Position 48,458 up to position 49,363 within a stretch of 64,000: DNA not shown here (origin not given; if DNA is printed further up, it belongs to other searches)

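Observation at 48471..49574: Unknown 201-aa gene inserted antisense inside the ribosomal-protein gene block between rplP and rpmC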

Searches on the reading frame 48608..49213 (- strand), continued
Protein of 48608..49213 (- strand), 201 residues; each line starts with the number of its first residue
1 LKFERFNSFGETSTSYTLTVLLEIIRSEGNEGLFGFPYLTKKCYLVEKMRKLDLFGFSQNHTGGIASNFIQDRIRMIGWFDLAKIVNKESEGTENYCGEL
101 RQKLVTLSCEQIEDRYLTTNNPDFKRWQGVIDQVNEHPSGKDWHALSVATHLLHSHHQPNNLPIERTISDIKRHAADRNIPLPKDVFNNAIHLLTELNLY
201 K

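Call 42: find_encoding_contigs(protein=P0012, flank=8000, max_places=2)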
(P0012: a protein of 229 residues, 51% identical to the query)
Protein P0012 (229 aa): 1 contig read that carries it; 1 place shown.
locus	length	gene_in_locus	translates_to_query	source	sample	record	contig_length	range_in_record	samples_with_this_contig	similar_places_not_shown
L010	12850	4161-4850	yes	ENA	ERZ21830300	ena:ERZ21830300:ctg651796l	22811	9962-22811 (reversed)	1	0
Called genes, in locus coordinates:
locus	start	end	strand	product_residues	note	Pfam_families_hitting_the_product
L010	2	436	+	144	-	?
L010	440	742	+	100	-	-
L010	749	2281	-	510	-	PF00117:GATase, PF07722:Peptidase_C26 (weak), PF02540:NAD_synthase, PF01171:ATP_bind_3 (weak), PF03054:tRNA_Me_trans (faint), PF06508:QueC (faint), PF00958:GMP_synt_C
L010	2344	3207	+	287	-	PF07313:AmiA-like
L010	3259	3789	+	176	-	PF00578:AhpC-TSA, PF08534:Redoxin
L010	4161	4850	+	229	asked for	-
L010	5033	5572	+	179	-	-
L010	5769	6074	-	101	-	-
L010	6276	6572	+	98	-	PF01816:LRV (faint)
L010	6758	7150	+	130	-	-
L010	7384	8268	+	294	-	PF06723:MreB_Mbl, PF25229:Salactin (weak), PF14450:FtsA (weak)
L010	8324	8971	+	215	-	-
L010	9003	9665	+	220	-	-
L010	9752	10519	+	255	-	-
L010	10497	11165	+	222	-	PF13177:DNA_pol3_delta2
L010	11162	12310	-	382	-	PF00814:TsaD, PF22521:HypF_C_2 (weak)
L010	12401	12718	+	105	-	PF00829:Ribosomal_L21p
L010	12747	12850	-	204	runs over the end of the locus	PF21176:RecR_HhH (weak), PF21175:RecR_C (weak)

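Call 43: find_encoding_contigs(protein=P0019, flank=8000, max_places=2)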
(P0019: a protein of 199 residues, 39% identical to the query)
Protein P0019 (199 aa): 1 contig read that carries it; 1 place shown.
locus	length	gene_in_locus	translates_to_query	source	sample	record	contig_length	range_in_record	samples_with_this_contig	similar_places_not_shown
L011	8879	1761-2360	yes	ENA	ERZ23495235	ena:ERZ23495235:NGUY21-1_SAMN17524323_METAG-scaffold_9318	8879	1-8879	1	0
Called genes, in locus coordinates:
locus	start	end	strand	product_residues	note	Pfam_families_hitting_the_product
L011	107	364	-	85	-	-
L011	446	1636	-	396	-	PF07676:PD40 (faint), PF26549:Tricorn_N (faint), PF26550:Tricorn_2nd (weak)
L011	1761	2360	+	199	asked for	-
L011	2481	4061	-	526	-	PF01520:Amidase_3, PF13860:FlgD_ig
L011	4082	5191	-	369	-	PF26549:Tricorn_N (faint)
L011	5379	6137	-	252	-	-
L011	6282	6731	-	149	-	PF00252:Ribosomal_L16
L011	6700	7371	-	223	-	PF07650:KH_2, PF00189:Ribosomal_S3_C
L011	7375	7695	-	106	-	PF00237:Ribosomal_L22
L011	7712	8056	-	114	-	PF00203:Ribosomal_S19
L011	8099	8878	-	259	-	?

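Call 47: search_protein_families(library=pfam, alignment_id=A2, max_evalue=10)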
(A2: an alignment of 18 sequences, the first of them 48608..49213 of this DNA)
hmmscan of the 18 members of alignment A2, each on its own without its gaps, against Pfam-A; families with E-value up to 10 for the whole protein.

A. member 1, window:48608-49213:- (201 aa): 0 families

B. families by the number of members that match (of 18 scanned): 10 families
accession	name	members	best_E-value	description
PF22654.1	DUF7008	1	0.021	Domain of unknown function (DUF7008)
PF02069.22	Metallothio_Pro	1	0.037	Prokaryotic metallothionein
PF06178.19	KdgM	1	0.044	Oligogalacturonate-specific porin protein (KdgM)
PF12896.12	ANAPC4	1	0.083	Anaphase-promoting complex, cyclosome, subunit 4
PF10191.15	COG7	1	0.11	Golgi complex component 7 (COG7)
PF14673.11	DUF4459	1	0.13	Domain of unknown function (DUF4459)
PF25811.1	CAK-anch_MAT1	1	0.15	MAT1 C-terminal CAK anchor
PF01985.26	CRS1_YhbY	1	0.16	CRS1 / YhbY (CRM) domain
PF20706.3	GT4-conflict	1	0.25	Family 4 Glycosyltransferase in conflict systems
PF21078.2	GDH_HM3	1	0.26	Glutamate dehydrogenase, helical motif 3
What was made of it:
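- Closest known: Panacea / SocA / DUF4065 antitoxin domain. Different: No Pfam match even at E<=10 for any of the 18 members (call 47).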

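Call 50: fold_search(model_id=the predicted structure, library=viral)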
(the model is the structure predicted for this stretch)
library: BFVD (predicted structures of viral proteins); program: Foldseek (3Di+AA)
matches with E <= 10: 424; with E <= 0.001: 0
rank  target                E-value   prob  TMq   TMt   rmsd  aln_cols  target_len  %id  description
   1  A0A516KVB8            8.0e-02  0.21  0.20  0.19  18.3       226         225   11  (no name in the UniProt tables at hand)
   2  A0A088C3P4            8.4e-02  0.35  0.25  0.22  18.4       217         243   10  (no name in the UniProt tables at hand)
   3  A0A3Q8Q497            9.4e-02  0.93  0.34  0.48   9.7       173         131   13  Uncharacterized protein [Sulfolobus polyhedral virus 2]
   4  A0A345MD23            9.4e-02  0.75  0.31  0.35  16.4       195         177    9  (no name in the UniProt tables at hand)
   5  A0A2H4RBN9            1.0e-01  0.90  0.34  0.45   8.2       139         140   13  Uncharacterized protein [Sulfolobus ellipsoid virus 1]
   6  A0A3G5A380            1.4e-01  0.92  0.34  0.11   9.3       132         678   17  DEAD/SNF2-like helicase [Gaeavirus sp.]
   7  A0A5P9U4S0            1.5e-01  0.85  0.37  0.48   7.8       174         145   14  (no name in the UniProt tables at hand)
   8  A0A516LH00            1.9e-01  0.23  0.21  0.24  14.6       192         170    9  (no name in the UniProt tables at hand)
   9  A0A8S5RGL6            2.1e-01  0.33  0.29  0.20  18.8       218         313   12  Uncharacterized protein [virus sp. ct5rm7]
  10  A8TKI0                2.2e-01  0.91  0.37  0.44   5.2       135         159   18  Uncharacterized protein [Sulfolobus spindle-shaped virus 4]
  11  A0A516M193            2.4e-01  0.82  0.28  0.46   7.3       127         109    8  (no name in the UniProt tables at hand)
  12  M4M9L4                2.8e-01  0.82  0.31  0.50   5.6       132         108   14  (no name in the UniProt tables at hand)
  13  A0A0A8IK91            2.8e-01  0.18  0.22  0.17  14.4       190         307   11  (no name in the UniProt tables at hand)
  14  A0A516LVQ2            3.0e-01  0.25  0.29  0.23  17.6       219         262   11  (no name in the UniProt tables at hand)
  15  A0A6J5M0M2            3.1e-01  0.84  0.27  0.54   5.9       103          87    8  Uncharacterized protein [uncultured Caudovirales phage]
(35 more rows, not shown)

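Call 53: search_solved_structures(query=A3, max_evalue=10, show_alignments=2)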
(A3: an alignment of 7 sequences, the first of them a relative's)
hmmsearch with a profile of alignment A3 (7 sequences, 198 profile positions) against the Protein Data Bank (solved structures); distinct sequences matched with E-value up to 10: 3.
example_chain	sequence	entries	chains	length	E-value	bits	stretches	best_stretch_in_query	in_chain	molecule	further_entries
4cuc_A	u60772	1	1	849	0.092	15.6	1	37-126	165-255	BETA-GALACTOSIDASE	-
4cu6_A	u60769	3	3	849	0.092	15.6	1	37-126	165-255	BETA-GALACTOSIDASE | GLYCOSIDE HYDROLASE 2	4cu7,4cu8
4o4o_A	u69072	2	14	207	1.5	11.6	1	14-50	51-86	Phycocyanobilin lyase CpcT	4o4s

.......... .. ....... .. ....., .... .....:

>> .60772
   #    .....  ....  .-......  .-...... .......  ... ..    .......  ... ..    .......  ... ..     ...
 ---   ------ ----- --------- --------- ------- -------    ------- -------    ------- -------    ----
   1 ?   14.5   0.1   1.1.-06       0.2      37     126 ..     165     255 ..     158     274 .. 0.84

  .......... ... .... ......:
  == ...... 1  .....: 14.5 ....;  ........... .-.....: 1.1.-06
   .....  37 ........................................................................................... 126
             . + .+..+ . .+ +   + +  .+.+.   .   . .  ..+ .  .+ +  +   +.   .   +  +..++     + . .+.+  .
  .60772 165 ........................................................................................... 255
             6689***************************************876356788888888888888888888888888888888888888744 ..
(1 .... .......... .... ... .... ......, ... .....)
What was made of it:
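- I could not reproduce it with a narrow Panacea profile (call 53).
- Tried and rejected: A narrow Panacea profile did not find 7YK3 either (call 53).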

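Call 54: search_solved_structures(query=A2, max_evalue=10, show_alignments=2)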
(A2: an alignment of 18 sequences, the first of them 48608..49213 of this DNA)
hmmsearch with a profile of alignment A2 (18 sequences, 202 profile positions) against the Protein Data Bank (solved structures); distinct sequences matched with E-value up to 10: 1.
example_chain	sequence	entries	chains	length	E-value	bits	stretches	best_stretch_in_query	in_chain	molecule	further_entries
2mtc_A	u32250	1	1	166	0.6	12.7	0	74-115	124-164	Decorin-binding protein A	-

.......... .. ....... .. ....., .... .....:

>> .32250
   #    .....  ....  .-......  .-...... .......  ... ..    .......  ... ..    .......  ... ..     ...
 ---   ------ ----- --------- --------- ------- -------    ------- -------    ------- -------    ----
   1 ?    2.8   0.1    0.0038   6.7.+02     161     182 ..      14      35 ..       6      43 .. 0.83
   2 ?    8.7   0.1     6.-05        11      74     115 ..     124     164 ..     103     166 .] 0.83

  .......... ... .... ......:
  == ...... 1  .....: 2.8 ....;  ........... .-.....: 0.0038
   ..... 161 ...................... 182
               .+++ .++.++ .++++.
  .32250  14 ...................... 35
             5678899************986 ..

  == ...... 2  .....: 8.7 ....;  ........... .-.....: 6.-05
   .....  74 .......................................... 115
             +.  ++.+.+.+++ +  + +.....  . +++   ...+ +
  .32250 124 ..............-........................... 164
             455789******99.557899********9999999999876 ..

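Call 67: predict_structure(alignment_id=A5)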
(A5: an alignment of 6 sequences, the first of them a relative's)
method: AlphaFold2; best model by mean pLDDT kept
length: 208 residues; sequences in the alignment: 6
mean_pLDDT: 38.8   pTM: 0.22
mean pLDDT of the five models: 38.8, 37.5, 37.3, 36.8, 36.3
residues with pLDDT >= 90: 0; 70-90: 0; 50-70: 22; < 50: 186
segments of 3 or more residues with pLDDT < 50: 1-141, 155-173, 182-188, 202-208
pLDDT, mean of each block of 10 residues (from residue 1): 25 37 44 40 42 33 31 31 33 38 38 31 34 40 51 47 30 51 47 50 44
secondary structure, 60 per line:
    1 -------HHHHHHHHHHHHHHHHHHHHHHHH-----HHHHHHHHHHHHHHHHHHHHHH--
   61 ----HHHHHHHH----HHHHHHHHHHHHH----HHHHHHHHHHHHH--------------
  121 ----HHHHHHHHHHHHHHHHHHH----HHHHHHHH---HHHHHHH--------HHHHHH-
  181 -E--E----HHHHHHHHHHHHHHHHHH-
elements in order: H8-31 H37-58 H65-72 H77-89 H94-106 H125-143 H148-155 H159-165 H174-179 H190-207
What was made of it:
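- On Panacea / SocA (PF13274, DUF4065): My control model of a true Panacea protein failed at pLDDT 39 (call 67).
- A control model of a true Panacea protein failed at pLDDT 39, so no direct fold comparison was possible (call 67).
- Tried and rejected: A control AF2 model of a true Panacea protein failed at pLDDT 39, so no topology comparison was possible (call 67).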

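Call 70: find_related_loci(query=A2, collection=viral_contigs, flank=6000)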
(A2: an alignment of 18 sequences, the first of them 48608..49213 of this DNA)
Query A2 (201 aa) in viral_contigs; peptide patterns used: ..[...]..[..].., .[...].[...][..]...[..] (x = any residue, [..] = any of these).
88 stretches matched a pattern, but none encodes a relative of the query by tblastn (E <= 1e-3).

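Call 71: find_related_loci(query=A2, collection=metagenome_contigs, flank=8000)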
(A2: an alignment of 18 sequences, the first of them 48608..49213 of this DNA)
Query A2 (201 aa) in metagenome_contigs; peptide patterns used: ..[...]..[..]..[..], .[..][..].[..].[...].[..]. (x = any residue, [..] = any of these).
150 stretches matched a pattern, but none encodes a relative of the query by tblastn (E <= 1e-3).

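Call 78: list_cluster_members(proteins=[P0002, P0008, P0009])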
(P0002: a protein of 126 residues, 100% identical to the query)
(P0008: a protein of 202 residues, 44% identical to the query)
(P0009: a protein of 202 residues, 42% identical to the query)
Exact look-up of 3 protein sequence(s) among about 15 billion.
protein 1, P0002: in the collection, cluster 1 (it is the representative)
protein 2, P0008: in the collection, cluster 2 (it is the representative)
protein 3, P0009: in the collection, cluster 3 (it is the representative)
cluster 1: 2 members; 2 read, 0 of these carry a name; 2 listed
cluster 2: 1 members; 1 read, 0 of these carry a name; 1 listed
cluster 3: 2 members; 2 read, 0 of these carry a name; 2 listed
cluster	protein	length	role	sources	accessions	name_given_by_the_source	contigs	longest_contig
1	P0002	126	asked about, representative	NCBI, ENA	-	-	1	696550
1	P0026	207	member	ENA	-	-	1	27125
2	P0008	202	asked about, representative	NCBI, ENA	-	-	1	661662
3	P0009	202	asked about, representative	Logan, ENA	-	-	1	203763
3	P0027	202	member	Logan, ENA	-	-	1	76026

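Call 80: find_encoding_contigs(protein=P0026, flank=9000, max_places=2)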
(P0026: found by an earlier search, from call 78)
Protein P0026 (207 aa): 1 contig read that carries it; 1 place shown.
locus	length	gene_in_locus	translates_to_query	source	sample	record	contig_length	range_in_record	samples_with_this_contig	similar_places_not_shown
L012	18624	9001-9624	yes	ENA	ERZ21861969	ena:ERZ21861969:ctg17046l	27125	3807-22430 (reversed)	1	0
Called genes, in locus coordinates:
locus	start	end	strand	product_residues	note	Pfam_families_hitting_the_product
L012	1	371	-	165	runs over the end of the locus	-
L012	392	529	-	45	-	-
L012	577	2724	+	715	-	PF17191:RecG_wedge, PF00270:DEAD, PF04851:ResIII, PF00271:Helicase_C, PF19833:RecG_dom3_C (weak)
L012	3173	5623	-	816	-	PF03477:ATP-cone (weak), PF00317:Ribonuc_red_lgN, PF02867:Ribonuc_red_lgC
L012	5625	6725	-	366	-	PF00268:Ribonuc_red_sm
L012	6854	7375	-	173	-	PF00281:Ribosomal_L5, PF00673:Ribosomal_L5_C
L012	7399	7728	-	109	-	PF17136:ribosomal_L24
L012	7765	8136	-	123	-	PF00238:Ribosomal_L14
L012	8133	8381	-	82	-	PF00366:Ribosomal_S17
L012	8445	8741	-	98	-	-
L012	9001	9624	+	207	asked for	-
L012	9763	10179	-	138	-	PF00252:Ribosomal_L16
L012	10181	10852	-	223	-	PF07650:KH_2, PF00189:Ribosomal_S3_C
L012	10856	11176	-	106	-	PF00237:Ribosomal_L22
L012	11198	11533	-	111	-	PF00203:Ribosomal_S19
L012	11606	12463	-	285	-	PF00181:Ribosomal_L2_N, PF03947:Ribosomal_L2_C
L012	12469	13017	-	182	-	PF00276:Ribosomal_L23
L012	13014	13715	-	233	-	PF00573:Ribosomal_L4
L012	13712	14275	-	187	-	PF00297:Ribosomal_L3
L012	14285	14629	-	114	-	PF00338:Ribosomal_S10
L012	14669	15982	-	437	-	PF00009:GTP_EFTU, PF03144:GTP_EFTU_D2, PF03143:GTP_EFTU_D3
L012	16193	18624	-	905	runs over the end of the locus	PF13555:AAA_29 (faint), PF00005:ABC_tran (faint), PF02463:SMC_N (faint), PF13191:AAA_16 (faint), PF13304:AAA_21 (faint), PF17760:UvrA_inter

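Call 83: search_protein_families(library=pfam, proteins=[L004:6201-6941:+, L004:6968-7240:+, L004:7253-7918:+, L004:8816-9046:+, L004:9129-9539:+, L010:5033-5572:+, L010:5769-6074:-, L010:6758-7150:+, L001:11659-12405:-, L001:10266-11465:-], max_evalue=0.1)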
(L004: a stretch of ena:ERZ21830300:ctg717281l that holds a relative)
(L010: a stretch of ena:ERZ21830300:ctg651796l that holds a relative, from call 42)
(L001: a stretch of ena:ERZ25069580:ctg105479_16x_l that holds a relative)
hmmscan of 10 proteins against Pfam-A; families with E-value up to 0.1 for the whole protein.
L004:6201-6941:+ (246 aa): 3 families
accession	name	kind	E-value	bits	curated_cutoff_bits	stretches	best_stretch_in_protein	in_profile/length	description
PF05141.17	DIT1_PvcA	-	0.0046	16.9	26.4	1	133-231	66-166/273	Pyoverdine/dityrosine biosynthesis protein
PF17657.6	DNA_pol3_finger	-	0.06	13.1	22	0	71-152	70-152/166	Bacterial DNA polymerase III alpha subunit finger domain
PF05744.16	Benyvirus_P25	-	0.096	12.2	25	0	11-73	18-80/240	Benyvirus P25/P26 protein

L004:6968-7240:+ (90 aa): 0 families

L004:7253-7918:+ (221 aa): 0 families

L004:8816-9046:+ (76 aa): 0 families

L004:9129-9539:+ (136 aa): 3 families
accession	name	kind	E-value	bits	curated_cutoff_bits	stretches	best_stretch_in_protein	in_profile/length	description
PF07690.21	MFS_1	-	0.00034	20.1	33.4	1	36-114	232-308/347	Major Facilitator Superfamily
PF13858.11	DUF4199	-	0.0073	17.2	32.3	0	42-90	28-75/165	Protein of unknown function (DUF4199)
PF09534.15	Trp_oprn_chp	-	0.043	14.1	29.6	1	9-67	10-68/180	Tryptophan-associated transmembrane protein (Trp_oprn_chp)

L010:5033-5572:+ (179 aa): 0 families

L010:5769-6074:- (101 aa): 2 families
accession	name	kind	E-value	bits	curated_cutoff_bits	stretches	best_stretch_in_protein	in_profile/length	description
PF09278.17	MerR-DNA-bind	-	0.0098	16.9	25.4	1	52-98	10-55/65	MerR, DNA binding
PF17261.7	DUF5327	-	0.018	16.2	27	1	7-61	8-53/95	Family of unknown function (DUF5327)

L010:6758-7150:+ (130 aa): 4 families
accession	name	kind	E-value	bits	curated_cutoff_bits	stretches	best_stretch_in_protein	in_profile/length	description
PF01816.23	LRV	-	0.00023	21.8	21.6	0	88-111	3-26/26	Leucine rich repeat variant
PF02985.28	HEAT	-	0.00077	19.9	23.5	0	53-67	8-21/31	HEAT repeat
PF13646.12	HEAT_2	-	0.021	15.6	27.7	0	103-120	37-53/88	HEAT repeats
PF13513.12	HEAT_EZ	-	0.077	14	27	0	56-67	38-49/55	HEAT-like repeat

L001:11659-12405:- (248 aa): 0 families

L001:10266-11465:- (399 aa): 1 family
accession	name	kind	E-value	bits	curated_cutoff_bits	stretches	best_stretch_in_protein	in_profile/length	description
PF07676.18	PD40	-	0.005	17.2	20.9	0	301-317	9-25/38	WD40-like Beta Propeller Repeat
